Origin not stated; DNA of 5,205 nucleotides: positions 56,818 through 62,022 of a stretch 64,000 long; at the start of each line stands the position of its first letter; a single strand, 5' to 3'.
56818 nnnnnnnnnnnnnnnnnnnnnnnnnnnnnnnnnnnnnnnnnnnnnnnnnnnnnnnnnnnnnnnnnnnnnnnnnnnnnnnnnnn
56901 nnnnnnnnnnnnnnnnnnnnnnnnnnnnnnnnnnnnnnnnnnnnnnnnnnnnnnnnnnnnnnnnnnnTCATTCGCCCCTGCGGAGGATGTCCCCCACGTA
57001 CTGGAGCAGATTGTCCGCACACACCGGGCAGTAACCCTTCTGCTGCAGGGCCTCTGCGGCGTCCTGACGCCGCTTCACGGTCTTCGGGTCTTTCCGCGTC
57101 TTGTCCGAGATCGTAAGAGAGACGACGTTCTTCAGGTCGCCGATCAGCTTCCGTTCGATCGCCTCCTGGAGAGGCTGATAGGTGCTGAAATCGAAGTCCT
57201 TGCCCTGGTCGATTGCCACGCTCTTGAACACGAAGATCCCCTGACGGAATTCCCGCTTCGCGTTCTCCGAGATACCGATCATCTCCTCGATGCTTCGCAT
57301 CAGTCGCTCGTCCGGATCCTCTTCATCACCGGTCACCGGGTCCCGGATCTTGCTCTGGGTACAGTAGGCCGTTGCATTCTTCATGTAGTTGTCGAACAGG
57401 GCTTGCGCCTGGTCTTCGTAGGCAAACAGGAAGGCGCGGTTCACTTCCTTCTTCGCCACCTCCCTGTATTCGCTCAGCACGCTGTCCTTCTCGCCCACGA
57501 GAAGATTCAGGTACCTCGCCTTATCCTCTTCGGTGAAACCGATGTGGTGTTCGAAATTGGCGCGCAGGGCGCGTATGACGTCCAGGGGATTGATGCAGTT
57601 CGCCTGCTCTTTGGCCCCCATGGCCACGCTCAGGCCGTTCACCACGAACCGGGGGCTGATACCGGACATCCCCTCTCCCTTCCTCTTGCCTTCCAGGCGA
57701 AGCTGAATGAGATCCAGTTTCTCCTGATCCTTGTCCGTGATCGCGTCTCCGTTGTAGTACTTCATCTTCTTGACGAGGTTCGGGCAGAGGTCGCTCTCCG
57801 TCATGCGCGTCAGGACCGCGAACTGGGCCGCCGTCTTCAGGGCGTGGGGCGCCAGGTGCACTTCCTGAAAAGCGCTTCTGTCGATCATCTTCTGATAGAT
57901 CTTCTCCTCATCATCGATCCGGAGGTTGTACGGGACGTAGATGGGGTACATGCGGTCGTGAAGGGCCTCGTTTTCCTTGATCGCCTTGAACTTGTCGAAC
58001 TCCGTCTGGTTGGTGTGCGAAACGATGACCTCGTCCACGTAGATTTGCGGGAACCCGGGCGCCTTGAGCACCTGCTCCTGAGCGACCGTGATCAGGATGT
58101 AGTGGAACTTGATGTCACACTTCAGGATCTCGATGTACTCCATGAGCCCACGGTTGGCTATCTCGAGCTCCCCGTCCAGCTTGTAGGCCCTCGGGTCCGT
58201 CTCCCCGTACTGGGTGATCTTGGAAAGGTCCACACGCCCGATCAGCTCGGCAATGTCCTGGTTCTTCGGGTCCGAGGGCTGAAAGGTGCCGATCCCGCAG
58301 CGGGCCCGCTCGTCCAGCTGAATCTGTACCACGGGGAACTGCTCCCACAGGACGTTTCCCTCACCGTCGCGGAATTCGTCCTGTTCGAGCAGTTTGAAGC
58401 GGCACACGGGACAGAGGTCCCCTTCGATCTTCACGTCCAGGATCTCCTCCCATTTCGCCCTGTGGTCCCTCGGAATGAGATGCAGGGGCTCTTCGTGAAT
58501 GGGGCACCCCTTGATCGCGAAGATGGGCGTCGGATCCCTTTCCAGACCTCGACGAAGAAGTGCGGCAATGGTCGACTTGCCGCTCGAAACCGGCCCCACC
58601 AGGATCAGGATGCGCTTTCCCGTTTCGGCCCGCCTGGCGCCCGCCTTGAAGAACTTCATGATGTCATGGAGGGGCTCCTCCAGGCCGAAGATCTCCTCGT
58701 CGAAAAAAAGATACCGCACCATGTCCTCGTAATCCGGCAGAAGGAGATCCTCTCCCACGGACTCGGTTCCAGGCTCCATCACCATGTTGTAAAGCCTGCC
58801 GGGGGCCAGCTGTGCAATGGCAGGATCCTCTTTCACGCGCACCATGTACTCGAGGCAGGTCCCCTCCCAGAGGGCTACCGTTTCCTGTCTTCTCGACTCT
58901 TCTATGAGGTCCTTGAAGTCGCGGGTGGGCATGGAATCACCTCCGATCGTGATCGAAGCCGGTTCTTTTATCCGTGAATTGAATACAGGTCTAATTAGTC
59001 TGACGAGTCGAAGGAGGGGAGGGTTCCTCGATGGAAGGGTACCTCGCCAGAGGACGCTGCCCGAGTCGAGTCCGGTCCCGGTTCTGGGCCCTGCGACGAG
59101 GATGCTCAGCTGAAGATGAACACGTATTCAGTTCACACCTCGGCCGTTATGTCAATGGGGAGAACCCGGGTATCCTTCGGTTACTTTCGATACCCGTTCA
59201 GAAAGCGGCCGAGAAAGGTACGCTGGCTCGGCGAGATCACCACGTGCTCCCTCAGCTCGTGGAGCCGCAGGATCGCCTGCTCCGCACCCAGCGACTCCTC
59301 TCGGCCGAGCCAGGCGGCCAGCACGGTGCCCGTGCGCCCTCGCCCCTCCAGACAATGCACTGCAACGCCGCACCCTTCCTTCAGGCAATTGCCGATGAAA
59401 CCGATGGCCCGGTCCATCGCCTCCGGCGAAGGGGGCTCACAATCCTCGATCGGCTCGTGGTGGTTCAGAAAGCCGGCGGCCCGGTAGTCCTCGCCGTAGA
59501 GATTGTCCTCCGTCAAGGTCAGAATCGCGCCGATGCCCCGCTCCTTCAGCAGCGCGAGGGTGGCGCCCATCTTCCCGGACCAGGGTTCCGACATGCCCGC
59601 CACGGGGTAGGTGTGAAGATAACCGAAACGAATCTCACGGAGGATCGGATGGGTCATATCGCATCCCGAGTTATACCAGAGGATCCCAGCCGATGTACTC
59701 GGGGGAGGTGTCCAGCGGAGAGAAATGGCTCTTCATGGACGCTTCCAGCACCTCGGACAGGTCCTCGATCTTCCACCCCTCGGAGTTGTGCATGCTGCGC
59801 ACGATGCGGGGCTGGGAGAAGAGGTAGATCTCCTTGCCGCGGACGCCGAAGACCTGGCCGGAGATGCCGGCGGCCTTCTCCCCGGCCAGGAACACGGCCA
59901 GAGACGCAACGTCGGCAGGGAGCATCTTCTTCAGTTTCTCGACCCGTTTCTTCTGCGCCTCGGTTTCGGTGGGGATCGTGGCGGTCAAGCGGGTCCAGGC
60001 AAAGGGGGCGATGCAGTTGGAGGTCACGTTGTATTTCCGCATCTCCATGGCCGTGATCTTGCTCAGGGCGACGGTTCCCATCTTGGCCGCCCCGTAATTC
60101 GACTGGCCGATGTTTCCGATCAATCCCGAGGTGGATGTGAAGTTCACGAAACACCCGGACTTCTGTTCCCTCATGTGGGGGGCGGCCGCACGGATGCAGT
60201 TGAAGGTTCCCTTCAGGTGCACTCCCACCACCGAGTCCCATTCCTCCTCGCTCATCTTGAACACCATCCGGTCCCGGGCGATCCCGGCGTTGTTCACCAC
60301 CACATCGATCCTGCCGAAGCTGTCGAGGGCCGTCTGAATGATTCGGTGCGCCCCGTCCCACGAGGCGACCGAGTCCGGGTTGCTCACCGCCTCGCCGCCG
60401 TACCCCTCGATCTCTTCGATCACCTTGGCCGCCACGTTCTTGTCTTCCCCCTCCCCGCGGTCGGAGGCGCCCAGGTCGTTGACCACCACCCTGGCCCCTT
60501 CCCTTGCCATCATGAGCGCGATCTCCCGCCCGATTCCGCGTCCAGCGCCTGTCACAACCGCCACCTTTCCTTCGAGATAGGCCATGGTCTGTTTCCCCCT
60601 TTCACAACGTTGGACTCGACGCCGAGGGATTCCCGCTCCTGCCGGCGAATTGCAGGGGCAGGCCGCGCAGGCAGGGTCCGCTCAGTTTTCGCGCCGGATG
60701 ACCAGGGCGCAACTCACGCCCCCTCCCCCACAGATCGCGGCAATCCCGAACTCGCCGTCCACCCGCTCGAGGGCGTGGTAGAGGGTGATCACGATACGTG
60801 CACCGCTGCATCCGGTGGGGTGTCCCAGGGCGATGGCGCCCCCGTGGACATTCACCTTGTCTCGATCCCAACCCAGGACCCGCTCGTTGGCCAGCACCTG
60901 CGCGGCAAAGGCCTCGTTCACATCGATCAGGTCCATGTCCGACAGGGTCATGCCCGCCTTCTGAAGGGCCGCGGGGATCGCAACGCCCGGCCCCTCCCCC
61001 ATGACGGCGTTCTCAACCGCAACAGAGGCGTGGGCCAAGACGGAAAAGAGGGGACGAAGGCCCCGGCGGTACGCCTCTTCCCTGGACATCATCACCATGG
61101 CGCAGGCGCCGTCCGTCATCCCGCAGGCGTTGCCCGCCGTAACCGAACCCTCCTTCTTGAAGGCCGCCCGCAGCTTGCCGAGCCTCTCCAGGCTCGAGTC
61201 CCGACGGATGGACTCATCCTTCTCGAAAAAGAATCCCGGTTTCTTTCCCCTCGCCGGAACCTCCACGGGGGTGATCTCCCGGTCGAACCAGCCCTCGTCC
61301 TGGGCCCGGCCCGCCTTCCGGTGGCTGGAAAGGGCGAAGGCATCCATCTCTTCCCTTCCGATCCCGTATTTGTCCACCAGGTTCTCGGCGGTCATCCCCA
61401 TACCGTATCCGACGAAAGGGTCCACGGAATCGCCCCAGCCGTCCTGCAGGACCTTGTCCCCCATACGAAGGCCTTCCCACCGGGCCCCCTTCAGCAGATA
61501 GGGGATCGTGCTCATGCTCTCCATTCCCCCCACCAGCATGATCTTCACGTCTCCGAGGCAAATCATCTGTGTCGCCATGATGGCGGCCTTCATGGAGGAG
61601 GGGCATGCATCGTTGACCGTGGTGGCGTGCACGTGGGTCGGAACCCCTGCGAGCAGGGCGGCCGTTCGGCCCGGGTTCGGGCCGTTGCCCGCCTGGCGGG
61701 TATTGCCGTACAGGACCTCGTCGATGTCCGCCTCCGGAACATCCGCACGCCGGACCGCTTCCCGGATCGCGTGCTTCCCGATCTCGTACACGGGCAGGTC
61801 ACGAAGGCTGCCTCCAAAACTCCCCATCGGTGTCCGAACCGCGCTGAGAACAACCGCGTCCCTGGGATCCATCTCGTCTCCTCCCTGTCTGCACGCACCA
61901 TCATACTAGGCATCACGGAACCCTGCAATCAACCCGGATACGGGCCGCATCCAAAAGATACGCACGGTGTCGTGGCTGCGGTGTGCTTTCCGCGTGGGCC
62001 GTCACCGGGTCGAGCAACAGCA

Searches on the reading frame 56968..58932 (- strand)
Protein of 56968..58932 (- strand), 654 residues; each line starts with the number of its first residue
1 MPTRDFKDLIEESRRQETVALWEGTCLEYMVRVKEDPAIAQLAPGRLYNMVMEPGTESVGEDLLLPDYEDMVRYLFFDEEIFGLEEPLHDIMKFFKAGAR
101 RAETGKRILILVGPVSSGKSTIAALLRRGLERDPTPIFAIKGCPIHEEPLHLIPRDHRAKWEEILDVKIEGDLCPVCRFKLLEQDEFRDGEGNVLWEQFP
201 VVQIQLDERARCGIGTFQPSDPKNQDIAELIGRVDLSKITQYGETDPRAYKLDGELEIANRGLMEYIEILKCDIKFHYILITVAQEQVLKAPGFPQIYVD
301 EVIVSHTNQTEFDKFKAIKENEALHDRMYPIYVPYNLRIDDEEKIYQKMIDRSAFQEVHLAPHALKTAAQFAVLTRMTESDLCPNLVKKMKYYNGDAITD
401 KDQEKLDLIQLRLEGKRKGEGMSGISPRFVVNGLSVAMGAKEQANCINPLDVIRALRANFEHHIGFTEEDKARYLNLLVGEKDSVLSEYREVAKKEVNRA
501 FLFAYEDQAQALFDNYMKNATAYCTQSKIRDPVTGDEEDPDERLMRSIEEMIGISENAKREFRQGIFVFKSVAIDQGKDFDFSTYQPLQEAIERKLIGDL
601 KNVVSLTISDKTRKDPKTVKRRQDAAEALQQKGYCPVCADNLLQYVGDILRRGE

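Call 57: search_protein_families(library=pfam, proteins=[window:56968-58932:-], max_evalue=0.00001)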
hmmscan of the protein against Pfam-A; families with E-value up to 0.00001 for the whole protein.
window:56968-58932:- (654 aa): 2 families
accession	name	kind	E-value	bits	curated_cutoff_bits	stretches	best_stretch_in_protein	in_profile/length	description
PF08298.17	AAA_PrkA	-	3.2e-111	372.3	25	1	25-381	2-355/358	PrkA AAA domain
PF06798.17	PrkA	-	7.9e-71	239.2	25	1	387-645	1-255/255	PrkA serine protein kinase C-terminal domain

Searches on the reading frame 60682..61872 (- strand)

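Call 57: search_protein_families(library=pfam, proteins=[window:60682-61872:-], max_evalue=0.00001)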
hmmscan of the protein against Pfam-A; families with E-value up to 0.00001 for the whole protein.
window:60682-61872:- (396 aa): 2 families
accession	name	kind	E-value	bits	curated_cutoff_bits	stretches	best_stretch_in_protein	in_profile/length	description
PF00108.29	Thiolase_N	-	5.5e-83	278.8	26.4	1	7-265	2-260/260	Thiolase, N-terminal domain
PF02803.24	Thiolase_C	-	1.4e-44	151.1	27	1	273-393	2-122/123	Thiolase, C-terminal domain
